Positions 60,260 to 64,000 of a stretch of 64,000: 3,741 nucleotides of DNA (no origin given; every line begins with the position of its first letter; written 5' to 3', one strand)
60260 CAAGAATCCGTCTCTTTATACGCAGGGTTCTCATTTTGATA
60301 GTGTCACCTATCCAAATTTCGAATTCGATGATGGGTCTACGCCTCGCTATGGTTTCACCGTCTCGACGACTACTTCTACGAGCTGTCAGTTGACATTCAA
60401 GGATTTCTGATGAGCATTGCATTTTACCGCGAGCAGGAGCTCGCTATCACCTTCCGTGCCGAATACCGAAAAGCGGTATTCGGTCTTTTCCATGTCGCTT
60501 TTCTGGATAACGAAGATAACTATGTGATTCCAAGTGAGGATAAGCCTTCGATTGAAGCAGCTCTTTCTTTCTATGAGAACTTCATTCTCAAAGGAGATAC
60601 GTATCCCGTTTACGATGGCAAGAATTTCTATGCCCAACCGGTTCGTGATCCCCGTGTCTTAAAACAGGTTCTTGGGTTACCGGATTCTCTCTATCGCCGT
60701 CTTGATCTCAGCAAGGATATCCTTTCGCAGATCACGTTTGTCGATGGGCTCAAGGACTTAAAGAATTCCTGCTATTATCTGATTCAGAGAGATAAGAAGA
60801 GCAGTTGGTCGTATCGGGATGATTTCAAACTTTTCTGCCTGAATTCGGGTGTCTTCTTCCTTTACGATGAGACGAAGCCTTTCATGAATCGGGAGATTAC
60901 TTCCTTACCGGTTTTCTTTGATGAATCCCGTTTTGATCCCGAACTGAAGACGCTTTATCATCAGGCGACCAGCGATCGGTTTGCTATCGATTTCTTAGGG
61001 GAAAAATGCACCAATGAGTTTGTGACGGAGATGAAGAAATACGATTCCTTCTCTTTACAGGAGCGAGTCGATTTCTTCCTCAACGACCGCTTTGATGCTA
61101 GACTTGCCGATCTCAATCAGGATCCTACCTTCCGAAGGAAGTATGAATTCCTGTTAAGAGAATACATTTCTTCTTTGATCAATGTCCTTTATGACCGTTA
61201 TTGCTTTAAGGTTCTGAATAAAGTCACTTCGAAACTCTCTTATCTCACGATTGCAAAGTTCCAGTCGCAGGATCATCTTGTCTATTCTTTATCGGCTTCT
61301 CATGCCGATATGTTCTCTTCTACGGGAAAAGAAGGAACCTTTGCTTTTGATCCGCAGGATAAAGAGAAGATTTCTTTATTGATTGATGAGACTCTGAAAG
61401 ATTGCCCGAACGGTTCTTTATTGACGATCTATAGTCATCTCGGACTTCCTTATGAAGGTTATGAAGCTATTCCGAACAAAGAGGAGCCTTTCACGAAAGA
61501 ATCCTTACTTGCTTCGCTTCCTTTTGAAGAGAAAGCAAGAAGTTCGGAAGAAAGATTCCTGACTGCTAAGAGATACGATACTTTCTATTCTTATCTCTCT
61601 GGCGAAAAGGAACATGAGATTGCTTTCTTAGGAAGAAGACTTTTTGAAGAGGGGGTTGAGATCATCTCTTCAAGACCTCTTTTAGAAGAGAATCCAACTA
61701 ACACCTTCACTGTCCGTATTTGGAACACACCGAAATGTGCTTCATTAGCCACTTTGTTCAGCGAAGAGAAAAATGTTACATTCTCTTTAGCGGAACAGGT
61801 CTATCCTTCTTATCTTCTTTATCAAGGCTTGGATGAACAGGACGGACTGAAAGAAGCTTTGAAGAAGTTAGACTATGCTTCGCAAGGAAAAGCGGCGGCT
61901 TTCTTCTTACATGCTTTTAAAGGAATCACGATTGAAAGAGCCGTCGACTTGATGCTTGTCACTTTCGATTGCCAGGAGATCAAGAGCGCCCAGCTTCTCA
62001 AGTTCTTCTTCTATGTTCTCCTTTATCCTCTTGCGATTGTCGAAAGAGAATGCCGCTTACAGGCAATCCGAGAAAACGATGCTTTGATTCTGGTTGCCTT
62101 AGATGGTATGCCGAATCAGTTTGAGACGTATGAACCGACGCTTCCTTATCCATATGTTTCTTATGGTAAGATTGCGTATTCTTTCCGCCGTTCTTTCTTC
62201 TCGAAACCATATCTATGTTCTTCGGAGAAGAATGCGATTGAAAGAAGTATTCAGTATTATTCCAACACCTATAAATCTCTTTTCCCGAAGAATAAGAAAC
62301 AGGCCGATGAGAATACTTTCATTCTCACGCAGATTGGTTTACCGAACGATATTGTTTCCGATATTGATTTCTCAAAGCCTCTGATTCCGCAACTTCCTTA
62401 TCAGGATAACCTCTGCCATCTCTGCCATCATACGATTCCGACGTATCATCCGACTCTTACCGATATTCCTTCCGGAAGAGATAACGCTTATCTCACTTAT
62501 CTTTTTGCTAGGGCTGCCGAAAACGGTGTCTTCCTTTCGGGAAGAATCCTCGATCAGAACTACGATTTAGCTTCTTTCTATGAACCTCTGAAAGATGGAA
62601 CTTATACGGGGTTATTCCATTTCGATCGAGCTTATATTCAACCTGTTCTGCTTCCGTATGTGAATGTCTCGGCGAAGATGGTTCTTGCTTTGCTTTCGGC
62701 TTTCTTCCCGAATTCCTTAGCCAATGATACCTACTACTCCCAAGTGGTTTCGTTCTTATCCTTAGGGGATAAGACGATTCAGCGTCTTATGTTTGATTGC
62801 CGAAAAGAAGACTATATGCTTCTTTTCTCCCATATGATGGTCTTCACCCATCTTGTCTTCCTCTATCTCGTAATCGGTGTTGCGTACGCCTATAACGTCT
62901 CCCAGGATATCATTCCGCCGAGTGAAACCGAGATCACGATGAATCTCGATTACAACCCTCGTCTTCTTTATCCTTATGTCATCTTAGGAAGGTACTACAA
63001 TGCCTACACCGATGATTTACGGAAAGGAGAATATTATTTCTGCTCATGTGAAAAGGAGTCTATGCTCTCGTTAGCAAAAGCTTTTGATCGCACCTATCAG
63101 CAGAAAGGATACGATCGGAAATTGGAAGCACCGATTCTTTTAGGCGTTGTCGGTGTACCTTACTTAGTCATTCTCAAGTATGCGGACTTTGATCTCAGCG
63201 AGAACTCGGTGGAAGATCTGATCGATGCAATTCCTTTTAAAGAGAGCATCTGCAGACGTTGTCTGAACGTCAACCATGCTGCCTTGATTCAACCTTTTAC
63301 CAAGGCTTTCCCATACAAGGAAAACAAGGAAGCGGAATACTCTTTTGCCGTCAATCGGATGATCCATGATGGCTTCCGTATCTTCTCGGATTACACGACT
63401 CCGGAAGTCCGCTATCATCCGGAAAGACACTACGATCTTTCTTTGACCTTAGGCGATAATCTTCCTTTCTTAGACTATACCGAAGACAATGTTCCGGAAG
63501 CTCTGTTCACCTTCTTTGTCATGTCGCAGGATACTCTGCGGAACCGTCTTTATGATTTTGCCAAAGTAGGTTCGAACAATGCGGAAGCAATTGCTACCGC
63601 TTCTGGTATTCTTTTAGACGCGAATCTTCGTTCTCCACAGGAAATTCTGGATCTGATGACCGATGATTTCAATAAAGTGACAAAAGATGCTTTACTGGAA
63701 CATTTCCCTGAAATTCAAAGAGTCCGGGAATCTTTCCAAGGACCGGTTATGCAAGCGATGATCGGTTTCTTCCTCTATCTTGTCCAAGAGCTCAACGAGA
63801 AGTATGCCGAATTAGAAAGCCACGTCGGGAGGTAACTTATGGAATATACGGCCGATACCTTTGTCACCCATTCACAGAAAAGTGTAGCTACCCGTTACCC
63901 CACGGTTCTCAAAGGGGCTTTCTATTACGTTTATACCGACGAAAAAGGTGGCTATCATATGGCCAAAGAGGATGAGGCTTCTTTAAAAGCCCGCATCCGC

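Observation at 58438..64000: Best candidate for an undescribed system: orphan operon of a 114-aa protein, an M6/InhA-like lipoprotein protease, a 1141-aa unclassifiable protein and at least one more ORF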

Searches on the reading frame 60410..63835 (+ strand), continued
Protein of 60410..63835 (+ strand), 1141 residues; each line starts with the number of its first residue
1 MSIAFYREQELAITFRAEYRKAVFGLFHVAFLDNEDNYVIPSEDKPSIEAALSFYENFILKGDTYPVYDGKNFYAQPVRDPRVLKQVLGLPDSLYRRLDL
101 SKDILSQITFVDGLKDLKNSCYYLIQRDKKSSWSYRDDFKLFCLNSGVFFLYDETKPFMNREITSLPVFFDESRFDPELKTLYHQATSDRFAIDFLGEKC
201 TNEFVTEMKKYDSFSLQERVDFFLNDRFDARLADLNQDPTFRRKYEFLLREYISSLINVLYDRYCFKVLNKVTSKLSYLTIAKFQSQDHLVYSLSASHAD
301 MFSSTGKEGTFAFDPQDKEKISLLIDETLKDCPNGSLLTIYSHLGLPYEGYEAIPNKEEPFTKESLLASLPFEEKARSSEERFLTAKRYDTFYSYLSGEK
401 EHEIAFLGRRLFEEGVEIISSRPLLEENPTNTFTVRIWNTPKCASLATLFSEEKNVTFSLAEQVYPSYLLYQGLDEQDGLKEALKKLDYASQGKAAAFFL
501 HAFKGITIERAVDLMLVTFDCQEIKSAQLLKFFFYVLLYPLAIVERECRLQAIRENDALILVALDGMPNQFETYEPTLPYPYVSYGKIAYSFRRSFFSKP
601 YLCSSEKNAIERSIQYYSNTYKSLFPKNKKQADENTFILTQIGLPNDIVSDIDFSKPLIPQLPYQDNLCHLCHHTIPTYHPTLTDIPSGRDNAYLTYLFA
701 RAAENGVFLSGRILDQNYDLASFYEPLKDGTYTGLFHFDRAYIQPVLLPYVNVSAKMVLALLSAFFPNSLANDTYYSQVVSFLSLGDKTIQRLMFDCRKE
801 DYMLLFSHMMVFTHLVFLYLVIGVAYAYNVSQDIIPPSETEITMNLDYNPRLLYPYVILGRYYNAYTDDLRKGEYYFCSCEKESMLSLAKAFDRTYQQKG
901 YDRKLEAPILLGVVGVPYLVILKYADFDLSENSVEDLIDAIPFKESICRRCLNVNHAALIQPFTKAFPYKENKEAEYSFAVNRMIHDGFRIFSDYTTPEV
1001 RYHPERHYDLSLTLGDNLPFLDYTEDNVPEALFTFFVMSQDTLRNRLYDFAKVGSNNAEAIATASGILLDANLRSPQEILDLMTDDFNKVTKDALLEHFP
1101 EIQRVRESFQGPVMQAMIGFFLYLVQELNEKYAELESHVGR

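Call 75: search_protein_families(library=pfam, proteins=[L036:5575-7056:-, L036:3743-5563:-, L036:14243-16774:-, L030:6435-7676:-, L030:1869-5780:-, L035:6302-7213:+, L035:7424-8236:+, L004:16669-17550:+, L005:16754-18472:+, L005:3591-6056:-], max_evalue=0.001)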
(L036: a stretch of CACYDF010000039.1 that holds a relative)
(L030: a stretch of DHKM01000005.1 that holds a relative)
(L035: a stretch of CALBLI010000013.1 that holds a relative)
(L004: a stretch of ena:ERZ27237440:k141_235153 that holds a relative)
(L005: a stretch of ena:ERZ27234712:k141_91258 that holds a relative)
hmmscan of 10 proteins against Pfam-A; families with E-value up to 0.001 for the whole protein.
L036:5575-7056:- (493 aa): 2 families
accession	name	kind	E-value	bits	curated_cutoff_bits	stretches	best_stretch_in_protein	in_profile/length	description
PF08903.17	DUF1846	-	5.5e-176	584.7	27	1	3-334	1-332/333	Domain of unknown function DUF1846, N-terminal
PF20921.3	DUF1846_C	-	4.7e-64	215.2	27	1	340-491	2-153/153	Domain of unknown function DUF1846, C-terminal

L036:3743-5563:- (606 aa): 0 families

L036:14243-16774:- (843 aa): 4 families
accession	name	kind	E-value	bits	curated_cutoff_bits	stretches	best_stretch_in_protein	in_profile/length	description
PF00122.25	E1-E2_ATPase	-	1e-45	155.9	28.1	1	62-262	2-180/181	E1-E2 ATPase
PF00689.26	Cation_ATPase_C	-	9.3e-44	149.7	27.3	1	647-830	2-171/175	Cation transporting ATPase, C-terminus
PF13246.12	Cation_ATPase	-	4.7e-17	62.2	21.7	1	334-405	17-90/91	Cation transport ATPase (P-type)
PF00702.32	Hydrolase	-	3.9e-14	53.9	26.4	1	280-576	2-191/191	haloacid dehalogenase-like hydrolase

L030:6435-7676:- (413 aa): 3 families
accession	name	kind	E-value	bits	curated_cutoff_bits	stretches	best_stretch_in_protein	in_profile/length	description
PF13635.12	DUF4143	-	3.3e-42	144.4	28.1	1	204-364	1-159/160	Domain of unknown function (DUF4143)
PF13173.12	AAA_14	-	1.6e-21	77.1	27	1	18-142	3-127/129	AAA domain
PF01637.24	ATPase_2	-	0.00068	19.9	33.2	0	13-41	14-44/225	ATPase domain predominantly from Archaea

L030:1869-5780:- (1303 aa): 2 families
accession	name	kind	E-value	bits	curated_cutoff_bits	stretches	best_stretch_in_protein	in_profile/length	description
PF00082.27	Peptidase_S8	-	6e-53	180.5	21.8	1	174-426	2-261/288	Subtilase family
PF00404.24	Dockerin_1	-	5.5e-08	33.3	22.9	1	1238-1292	2-56/57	Dockerin type I domain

L035:6302-7213:+ (304 aa): 0 families

L035:7424-8236:+ (271 aa): 2 families
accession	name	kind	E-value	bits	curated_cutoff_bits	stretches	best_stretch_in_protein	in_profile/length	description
PF08543.17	Phos_pyr_kin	-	5.3e-22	78.8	27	1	74-248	62-236/246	Phosphomethylpyrimidine kinase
PF00294.29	PfkB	-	1.8e-07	31.3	25.8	1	64-246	122-292/302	pfkB family carbohydrate kinase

L004:16669-17550:+ (294 aa): 0 families

L005:16754-18472:+ (573 aa): 1 family
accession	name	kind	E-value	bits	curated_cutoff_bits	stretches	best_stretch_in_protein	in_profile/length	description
PF13231.12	PMT_2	-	0.00073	20.2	26.1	1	110-264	4-155/160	Dolichyl-phosphate-mannose-protein mannosyltransferase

L005:3591-6056:- (821 aa): 0 families

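Call 82: search_protein_families(library=phrogs, proteins=[window:60410-63832:+, L001:13430-16939:+], max_evalue=0.01)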
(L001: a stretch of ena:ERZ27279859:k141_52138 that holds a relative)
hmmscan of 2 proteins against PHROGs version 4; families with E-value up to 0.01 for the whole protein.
window:60410-63832:+ (1141 aa): 0 families

L001:13430-16939:+ (1170 aa): 0 families

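Call 85: search_dna_similar(query=window:60410-63832:+, collection=phages, mode=protein, max_evalue=0.001, max_rows=15)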
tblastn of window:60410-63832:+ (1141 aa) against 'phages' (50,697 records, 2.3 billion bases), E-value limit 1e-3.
No match.

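Call 86: search_dna_similar(query=window:60410-63832:+, collection=plasmids, mode=protein, max_evalue=0.001, max_rows=15)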
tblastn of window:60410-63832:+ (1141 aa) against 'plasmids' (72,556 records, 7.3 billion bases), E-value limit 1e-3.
No match.

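Call 93: find_related_loci(query=A1, collection=viral_contigs, flank=5000)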
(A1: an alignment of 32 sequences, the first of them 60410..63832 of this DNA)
Query A1 (1141 aa) in viral_contigs; peptide patterns used: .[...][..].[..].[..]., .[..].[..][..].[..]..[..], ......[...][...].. (x = any residue, [..] = any of these).
75 stretches matched a pattern, but none encodes a relative of the query by tblastn (E <= 1e-3).
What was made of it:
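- On Known anti-phage defence systems: The cassette is absent from phage, plasmid and viral-contig collections (calls 85, 86, 93).
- No relative of C in phage, plasmid or viral-contig collections: calls 85, 86, 93. It is absent from phage, plasmid and viral contigs (calls 85, 86, 93).
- Tried and rejected: Mobile-element association of C. No match in the phage, plasmid or IMG/VR collections (calls 85, 86, 93).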

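Call 100: search_dna_similar(query=P0137, collection=phages, mode=protein, max_evalue=0.001, max_rows=15)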
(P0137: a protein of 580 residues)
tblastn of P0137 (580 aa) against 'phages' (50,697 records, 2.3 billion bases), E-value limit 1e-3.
No match.

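Call 101: search_dna_similar(query=P0137, collection=plasmids, mode=protein, max_evalue=0.001, max_rows=15)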
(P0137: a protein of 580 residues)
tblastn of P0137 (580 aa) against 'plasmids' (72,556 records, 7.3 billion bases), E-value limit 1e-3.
No match.

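Call 102: find_related_loci(query=P0137, collection=metagenome_contigs, flank=10000)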
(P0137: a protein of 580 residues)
Query P0137 (580 aa) in metagenome_contigs; peptide patterns used: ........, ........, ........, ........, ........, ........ (x = any residue, [..] = any of these).
15 stretches matched a pattern, but none encodes a relative of the query by tblastn (E <= 1e-3).
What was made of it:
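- Closest known: P0137, a 580-aa two-module protein from another organism. Different: Its genomic context is unknown, because it has no match in the phage, plasmid or JGI contig collections (calls 100-102).
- Tried and rejected: Not retrievable (calls 100-102).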

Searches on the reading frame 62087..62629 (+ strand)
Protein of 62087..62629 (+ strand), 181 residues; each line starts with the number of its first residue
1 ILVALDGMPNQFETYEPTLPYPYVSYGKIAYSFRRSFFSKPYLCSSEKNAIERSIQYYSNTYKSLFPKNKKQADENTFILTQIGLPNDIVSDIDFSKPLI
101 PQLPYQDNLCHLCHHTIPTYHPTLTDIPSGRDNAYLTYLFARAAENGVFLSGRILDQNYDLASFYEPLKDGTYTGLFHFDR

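Call 84: search_protein_families(library=phrogs, proteins=[window:62087-62629:+], max_evalue=1)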
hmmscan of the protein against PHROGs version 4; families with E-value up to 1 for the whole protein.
window:62087-62629:+ (181 aa): 1 family
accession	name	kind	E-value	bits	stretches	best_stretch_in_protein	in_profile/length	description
phrog_27771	-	unknown function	0.0016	18.3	1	29-91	311-374/549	-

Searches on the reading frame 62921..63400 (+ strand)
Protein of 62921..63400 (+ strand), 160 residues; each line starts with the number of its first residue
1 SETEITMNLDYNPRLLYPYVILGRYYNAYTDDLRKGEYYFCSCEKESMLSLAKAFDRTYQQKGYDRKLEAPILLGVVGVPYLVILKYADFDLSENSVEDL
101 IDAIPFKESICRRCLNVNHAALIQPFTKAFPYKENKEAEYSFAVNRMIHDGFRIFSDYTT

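Call 84: search_protein_families(library=phrogs, proteins=[window:62921-63400:+], max_evalue=1)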
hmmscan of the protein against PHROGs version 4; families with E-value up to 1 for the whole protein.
window:62921-63400:+ (160 aa): 1 family
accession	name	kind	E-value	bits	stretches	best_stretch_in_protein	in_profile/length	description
phrog_35649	-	unknown function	0.033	13.8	1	22-67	90-135/493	-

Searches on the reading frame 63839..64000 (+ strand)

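Call 5: search_protein_families(library=pfam, proteins=[window:63839-64000:+], max_evalue=0.1)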
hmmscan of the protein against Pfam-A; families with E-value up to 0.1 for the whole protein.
window:63839-64000:+ (54 aa): 0 families

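Call 7: search_protein_families(library=ncbifam, proteins=[window:63839-64000:+], max_evalue=0.1)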
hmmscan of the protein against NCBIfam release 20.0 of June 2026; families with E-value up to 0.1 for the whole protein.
window:63839-64000:+ (54 aa): 1 family
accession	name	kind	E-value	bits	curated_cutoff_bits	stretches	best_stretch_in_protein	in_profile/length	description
NF010486.0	PRK13909.1-3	equivalog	0.017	13.1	1109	1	9-50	709-749/921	RecB-like helicase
